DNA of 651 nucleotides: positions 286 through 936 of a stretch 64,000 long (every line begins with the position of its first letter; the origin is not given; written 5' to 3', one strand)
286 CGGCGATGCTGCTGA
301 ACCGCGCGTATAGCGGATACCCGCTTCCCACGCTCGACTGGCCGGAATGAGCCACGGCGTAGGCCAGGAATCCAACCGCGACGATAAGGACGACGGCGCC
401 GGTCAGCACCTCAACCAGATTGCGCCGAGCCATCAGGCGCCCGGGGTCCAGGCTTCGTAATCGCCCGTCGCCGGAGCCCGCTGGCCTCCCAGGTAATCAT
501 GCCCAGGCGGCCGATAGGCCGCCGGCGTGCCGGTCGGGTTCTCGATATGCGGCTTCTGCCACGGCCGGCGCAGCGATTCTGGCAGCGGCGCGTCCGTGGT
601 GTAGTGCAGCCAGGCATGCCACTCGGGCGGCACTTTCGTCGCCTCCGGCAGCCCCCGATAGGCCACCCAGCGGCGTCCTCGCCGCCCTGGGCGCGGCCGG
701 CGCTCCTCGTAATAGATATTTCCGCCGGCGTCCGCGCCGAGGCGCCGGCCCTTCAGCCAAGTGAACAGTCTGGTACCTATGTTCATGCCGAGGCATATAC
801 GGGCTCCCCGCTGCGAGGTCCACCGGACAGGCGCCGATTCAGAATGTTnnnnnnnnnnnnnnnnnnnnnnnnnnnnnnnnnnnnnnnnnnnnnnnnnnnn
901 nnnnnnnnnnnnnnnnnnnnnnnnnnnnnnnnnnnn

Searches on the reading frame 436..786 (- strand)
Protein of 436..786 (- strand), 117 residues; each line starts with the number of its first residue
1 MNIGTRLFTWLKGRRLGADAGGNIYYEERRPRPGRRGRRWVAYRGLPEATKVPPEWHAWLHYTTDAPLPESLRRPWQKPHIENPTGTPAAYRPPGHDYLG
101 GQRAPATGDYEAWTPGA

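Call 40: find_encoding_contigs(protein=window:436-786:-, flank=5000, max_places=10)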
Protein seq(117 aa) (117 aa): no gene with exactly this product is on record in the collection.
